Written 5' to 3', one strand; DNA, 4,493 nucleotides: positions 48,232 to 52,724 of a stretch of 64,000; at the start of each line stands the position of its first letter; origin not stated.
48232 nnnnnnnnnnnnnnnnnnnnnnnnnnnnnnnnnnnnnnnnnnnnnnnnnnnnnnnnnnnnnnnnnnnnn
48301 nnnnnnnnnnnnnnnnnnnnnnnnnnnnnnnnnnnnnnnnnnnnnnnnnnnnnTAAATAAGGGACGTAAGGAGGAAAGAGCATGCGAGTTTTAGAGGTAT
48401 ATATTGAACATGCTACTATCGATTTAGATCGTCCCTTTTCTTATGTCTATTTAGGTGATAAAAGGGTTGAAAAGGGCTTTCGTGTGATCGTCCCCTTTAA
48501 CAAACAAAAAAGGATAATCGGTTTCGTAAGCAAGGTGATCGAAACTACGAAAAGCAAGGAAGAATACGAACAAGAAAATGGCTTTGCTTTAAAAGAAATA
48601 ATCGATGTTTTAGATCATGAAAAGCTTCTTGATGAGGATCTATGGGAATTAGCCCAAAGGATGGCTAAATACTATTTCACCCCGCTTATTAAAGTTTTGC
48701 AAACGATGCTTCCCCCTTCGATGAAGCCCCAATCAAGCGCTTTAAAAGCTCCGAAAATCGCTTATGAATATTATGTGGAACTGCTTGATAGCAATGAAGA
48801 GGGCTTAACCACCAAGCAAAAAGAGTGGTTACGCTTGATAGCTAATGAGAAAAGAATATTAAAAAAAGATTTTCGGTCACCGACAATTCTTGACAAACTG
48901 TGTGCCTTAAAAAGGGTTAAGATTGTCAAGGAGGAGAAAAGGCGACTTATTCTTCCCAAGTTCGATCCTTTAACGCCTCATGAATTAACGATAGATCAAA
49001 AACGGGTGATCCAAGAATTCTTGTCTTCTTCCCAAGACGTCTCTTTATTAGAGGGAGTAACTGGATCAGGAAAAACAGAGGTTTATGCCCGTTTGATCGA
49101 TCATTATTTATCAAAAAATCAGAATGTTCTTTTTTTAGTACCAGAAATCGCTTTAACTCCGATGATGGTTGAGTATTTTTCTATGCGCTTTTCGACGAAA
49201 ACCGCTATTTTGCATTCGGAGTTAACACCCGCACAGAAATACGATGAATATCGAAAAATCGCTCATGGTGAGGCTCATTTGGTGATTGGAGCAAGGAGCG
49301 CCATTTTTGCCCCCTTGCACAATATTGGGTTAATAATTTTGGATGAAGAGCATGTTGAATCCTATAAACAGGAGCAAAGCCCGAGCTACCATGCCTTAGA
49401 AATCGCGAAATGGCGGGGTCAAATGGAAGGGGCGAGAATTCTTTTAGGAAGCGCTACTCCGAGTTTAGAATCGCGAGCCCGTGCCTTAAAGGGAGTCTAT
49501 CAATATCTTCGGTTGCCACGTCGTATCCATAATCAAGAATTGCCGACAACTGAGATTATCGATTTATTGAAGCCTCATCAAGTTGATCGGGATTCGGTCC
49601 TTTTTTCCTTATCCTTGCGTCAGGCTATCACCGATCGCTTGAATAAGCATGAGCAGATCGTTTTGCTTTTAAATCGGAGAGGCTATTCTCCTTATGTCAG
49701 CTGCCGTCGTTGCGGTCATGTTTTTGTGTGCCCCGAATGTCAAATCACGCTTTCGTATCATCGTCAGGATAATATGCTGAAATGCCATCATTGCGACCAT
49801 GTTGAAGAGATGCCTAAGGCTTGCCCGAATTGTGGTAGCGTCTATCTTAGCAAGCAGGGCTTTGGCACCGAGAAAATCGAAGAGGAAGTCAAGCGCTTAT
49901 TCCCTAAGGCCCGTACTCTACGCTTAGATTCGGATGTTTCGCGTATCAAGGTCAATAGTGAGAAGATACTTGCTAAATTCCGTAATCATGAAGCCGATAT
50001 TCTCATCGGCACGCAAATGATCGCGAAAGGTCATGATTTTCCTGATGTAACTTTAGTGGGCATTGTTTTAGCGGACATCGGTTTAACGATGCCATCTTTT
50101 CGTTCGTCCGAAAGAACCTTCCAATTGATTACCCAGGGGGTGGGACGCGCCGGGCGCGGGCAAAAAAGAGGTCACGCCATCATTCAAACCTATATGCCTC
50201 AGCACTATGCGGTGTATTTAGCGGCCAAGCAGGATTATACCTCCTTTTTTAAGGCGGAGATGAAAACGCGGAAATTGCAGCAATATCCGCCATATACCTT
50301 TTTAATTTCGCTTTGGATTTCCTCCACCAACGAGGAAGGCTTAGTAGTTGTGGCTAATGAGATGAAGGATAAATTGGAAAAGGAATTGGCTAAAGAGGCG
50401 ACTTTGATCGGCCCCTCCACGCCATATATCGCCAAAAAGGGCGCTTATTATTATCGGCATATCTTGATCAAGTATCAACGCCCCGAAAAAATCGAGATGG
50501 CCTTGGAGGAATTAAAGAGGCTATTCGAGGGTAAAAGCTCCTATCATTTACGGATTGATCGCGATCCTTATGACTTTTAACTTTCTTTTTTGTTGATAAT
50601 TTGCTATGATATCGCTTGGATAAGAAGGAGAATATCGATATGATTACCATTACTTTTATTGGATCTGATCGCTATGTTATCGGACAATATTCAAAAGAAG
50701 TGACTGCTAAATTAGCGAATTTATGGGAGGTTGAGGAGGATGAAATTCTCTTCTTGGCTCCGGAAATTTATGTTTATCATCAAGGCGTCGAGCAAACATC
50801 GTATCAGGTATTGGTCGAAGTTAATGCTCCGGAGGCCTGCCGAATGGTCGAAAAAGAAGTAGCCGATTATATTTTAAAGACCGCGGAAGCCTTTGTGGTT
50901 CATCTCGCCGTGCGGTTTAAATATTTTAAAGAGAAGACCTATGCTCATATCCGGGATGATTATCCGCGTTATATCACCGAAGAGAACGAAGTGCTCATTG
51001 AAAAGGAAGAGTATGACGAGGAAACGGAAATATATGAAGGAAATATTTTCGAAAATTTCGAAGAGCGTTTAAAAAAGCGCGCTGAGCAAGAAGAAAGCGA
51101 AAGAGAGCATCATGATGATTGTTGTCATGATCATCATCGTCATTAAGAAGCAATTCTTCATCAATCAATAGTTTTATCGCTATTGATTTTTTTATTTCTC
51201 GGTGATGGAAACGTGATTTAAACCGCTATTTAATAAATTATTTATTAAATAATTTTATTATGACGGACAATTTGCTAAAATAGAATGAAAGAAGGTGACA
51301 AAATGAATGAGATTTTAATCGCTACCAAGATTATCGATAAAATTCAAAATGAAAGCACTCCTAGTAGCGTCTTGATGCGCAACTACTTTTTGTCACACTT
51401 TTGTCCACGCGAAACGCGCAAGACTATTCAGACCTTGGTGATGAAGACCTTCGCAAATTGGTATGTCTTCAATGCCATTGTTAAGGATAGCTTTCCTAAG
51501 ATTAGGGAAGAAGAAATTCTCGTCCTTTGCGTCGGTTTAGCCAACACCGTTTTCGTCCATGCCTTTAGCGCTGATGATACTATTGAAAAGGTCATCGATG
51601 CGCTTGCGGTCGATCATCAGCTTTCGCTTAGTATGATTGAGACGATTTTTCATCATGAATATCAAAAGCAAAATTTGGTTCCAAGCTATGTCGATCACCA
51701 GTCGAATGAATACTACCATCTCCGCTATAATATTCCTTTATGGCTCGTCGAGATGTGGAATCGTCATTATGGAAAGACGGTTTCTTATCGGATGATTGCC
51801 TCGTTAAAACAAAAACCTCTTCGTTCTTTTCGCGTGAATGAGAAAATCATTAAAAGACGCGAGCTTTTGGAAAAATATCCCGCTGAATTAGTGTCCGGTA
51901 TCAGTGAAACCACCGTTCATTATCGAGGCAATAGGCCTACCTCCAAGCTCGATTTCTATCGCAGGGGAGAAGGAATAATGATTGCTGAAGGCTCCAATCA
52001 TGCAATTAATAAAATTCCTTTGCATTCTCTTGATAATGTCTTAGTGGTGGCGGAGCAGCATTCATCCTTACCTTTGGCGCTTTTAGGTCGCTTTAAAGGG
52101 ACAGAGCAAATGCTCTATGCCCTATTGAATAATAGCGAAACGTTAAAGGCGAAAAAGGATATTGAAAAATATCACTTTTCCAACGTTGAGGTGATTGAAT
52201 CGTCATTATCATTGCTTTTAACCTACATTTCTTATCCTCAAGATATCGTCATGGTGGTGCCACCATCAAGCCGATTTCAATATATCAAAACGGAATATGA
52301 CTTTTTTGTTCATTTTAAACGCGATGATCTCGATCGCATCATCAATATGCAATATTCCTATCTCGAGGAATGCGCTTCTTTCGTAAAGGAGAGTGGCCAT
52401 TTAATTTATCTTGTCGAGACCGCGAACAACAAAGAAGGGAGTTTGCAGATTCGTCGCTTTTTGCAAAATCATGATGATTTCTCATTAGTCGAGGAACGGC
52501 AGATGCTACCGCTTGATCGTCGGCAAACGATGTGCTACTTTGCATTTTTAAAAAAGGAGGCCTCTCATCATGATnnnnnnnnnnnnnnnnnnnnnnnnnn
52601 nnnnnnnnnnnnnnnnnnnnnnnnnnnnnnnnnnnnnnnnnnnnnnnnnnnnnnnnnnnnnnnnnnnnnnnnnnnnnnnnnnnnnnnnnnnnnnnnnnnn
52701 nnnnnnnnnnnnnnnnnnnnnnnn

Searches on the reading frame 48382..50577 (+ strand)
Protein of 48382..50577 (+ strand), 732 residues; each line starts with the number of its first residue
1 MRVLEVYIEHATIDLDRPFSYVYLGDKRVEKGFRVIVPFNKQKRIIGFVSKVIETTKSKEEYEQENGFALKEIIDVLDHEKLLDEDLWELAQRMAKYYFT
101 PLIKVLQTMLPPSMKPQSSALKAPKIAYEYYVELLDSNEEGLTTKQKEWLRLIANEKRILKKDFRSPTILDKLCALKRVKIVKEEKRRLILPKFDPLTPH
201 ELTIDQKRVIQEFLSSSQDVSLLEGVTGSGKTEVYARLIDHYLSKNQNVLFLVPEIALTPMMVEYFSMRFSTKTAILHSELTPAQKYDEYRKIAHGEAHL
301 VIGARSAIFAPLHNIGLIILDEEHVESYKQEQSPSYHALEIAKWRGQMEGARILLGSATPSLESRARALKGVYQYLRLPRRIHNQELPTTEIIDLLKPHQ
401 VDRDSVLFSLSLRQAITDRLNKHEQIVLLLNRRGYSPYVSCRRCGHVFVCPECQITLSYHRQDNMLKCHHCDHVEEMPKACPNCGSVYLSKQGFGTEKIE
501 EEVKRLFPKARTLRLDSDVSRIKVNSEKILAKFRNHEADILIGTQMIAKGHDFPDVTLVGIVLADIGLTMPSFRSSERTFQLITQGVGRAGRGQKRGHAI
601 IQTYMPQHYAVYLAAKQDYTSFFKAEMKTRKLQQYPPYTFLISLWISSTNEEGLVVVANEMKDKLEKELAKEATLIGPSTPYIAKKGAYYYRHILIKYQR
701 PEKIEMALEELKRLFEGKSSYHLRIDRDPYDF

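Call 16: search_protein_families(library=pfam, proteins=[window:48382-50577:+], max_evalue=0.001)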
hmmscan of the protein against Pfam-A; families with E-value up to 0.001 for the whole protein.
window:48382-50577:+ (732 aa): 7 families
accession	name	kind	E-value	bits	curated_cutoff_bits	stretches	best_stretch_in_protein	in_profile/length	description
PF17764.6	PriA_3primeBD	-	2.8e-21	75.6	22.7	1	11-111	7-96/96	3'DNA-binding domain (3'BD)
PF00270.35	DEAD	-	2.3e-18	66.9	26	1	205-363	3-162/167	DEAD/DEAH box helicase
PF04851.21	ResIII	-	7.3e-15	55.7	22.5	1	204-361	6-163/164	Type III restriction enzyme, res subunit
PF18074.6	PriA_C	-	3.6e-13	50.6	26.9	1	637-729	1-95/95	Primosomal protein N C-terminal domain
PF00271.37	Helicase_C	-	3.3e-10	40.6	23.5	1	507-592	38-108/110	Helicase conserved C-terminal domain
PF18319.7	Zn_ribbon_PriA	-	6.9e-09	36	26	1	450-474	1-25/27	PriA DNA helicase Cys-rich region (CRR) domain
PF13604.12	AAA_30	-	4e-06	27.1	27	1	202-278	2-78/191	AAA domain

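Call 20: find_related_loci(query=window:48382-50577:+, collection=genome_contigs, flank=10000)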
Query window:48382-50577:+ (732 aa) in genome_contigs; peptide patterns used: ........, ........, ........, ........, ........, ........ (x = any residue, [..] = any of these).
50 stretches matched a pattern; 9 encode a relative of the query (tblastn E <= 1e-3); 9 distinct loci.
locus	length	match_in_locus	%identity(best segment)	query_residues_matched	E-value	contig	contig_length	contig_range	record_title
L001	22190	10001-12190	53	1-731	0e+0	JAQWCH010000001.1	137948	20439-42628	MAG: Bacilli bacterium isolate STF2_239 NODE_116_length_137948_cov_16.480130_Sandtown_F2, whole genome shotgun sequence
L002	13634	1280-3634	42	8-702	1e-135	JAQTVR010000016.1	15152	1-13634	MAG: Dehalococcoidales bacterium isolate STB_92 NODE_9400_length_15152_cov_3.300100_Sandtown_B, whole genome shotgun seq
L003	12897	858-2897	37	83-732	6e-134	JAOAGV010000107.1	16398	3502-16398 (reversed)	MAG: Candidatus Sumerlaeia bacterium isolate SKW40 NODE_107_length_16422_cov_3.312206, whole genome shotgun sequence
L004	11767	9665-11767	37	28-710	5e-133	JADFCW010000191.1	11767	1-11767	MAG: Candidatus Sumerlaeota bacterium isolate DG2.163 NODE_151_length_11767_cov_2.687350, whole genome shotgun sequence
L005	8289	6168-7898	41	171-704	3e-132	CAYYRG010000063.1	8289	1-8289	MAG TPA_asm: uncultured Anaerolineaceae bacterium isolate SRP163575_co1_363 genome assembly, contig: NODE_18878_length_8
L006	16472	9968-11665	41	179-704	2e-128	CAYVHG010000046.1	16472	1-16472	MAG TPA_asm: uncultured Anaerolineaceae bacterium isolate binchicken_co219_140 genome assembly, contig: k141_566532, who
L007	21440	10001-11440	44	222-697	4e-123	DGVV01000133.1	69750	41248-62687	MAG TPA_asm: Ruminococcus sp. UBA4275 UBA4275_contig_50605, whole genome shotgun sequence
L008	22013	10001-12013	36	103-732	2e-121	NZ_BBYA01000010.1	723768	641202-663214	Leptolinea tardivitalis strain YMTK-2, whole genome shotgun sequence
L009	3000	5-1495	40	237-701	2e-124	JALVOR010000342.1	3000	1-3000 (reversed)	MAG: Anaerolineales bacterium isolate A3_metabat1_scaf2bin.002 A3_NODE_76301_length_3000_cov_2.421859, whole genome shot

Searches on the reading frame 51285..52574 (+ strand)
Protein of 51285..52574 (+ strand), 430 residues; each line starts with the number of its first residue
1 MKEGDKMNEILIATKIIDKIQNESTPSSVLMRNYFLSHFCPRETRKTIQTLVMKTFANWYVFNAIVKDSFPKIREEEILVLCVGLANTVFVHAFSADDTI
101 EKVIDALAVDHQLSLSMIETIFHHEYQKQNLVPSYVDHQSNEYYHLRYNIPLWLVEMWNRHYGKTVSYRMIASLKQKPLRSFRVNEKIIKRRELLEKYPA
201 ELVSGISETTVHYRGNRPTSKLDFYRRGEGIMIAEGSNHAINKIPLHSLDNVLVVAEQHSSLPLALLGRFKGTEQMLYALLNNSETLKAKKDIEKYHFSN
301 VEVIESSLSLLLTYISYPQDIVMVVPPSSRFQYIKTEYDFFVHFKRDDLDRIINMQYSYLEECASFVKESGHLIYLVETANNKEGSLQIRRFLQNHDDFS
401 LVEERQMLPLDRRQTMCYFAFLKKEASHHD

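Call 16: search_protein_families(library=pfam, proteins=[window:51285-52574:+], max_evalue=0.001)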
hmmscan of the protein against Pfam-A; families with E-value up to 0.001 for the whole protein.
window:51285-52574:+ (430 aa): 2 families
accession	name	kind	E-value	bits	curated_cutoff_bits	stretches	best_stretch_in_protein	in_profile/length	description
PF01189.24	Methyltr_RsmB-F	-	7.3e-06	26.2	27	1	276-404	35-165/199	16S rRNA methyltransferase RsmB/F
PF22458.1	RsmF-B_ferredox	-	1.7e-05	25.3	27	1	151-197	2-47/74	Methyltr_RsmF/B-like, ferredoxin-like domain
